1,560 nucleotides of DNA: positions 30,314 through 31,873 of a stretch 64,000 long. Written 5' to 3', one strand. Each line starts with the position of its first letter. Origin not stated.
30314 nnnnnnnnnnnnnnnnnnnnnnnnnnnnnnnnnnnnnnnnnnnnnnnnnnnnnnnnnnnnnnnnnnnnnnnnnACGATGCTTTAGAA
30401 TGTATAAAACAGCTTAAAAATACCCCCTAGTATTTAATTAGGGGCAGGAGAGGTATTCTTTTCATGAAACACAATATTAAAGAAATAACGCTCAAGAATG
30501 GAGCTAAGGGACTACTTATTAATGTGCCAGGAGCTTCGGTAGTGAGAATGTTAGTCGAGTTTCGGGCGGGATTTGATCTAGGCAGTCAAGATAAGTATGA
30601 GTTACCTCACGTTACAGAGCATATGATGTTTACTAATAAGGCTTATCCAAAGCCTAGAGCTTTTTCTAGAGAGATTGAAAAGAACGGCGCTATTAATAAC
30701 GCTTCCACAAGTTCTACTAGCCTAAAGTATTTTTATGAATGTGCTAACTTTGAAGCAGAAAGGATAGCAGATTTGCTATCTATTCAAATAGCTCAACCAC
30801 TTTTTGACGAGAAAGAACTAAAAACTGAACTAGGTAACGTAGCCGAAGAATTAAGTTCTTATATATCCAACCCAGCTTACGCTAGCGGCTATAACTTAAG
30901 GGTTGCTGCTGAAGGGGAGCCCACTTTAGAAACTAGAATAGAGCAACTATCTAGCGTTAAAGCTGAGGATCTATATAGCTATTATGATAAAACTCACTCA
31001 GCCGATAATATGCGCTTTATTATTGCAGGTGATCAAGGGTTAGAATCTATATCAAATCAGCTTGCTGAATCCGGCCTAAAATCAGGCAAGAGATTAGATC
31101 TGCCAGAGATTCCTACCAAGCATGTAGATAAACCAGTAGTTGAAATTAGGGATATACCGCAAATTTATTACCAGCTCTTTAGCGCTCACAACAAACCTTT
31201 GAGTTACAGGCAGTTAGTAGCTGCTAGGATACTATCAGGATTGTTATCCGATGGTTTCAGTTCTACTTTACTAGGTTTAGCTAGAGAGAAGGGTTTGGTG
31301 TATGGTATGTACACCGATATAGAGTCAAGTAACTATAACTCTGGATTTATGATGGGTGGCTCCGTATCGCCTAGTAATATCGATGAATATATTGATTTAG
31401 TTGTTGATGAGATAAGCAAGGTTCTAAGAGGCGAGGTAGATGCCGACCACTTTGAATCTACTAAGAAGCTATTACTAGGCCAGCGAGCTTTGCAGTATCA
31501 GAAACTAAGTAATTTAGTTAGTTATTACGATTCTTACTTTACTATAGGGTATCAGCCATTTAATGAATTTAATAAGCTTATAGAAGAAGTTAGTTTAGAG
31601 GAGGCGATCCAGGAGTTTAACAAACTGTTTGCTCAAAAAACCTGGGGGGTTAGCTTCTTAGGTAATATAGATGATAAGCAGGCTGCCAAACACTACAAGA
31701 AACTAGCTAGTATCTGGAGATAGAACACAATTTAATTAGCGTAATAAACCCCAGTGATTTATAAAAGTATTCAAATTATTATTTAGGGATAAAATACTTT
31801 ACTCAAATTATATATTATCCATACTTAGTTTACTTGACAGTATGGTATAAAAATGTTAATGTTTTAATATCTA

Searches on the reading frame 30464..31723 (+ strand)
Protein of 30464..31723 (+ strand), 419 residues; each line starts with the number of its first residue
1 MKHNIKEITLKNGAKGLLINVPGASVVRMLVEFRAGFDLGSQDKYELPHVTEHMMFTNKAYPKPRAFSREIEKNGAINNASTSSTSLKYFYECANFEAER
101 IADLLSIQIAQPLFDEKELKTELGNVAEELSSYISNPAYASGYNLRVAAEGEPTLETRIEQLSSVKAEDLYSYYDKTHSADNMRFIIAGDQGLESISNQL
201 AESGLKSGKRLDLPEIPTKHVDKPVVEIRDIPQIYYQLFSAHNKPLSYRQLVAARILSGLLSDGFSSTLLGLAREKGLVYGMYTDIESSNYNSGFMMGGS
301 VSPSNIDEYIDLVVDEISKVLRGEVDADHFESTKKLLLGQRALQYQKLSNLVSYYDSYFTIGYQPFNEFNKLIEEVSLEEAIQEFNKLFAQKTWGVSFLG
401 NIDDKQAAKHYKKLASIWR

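Call 61: search_protein_families(library=pfam, proteins=[window:30464-31723:+], max_evalue=0.0001)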
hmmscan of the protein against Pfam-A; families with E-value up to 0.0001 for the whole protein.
window:30464-31723:+ (419 aa): 2 families
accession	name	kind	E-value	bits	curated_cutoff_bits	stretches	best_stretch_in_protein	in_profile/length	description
PF05193.26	Peptidase_M16_C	-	2e-19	70.6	23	1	165-337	2-181/181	Peptidase M16 inactive domain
PF00675.25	Peptidase_M16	-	2.1e-13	50.9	22.3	1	47-137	33-123/149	Insulinase (Peptidase family M16)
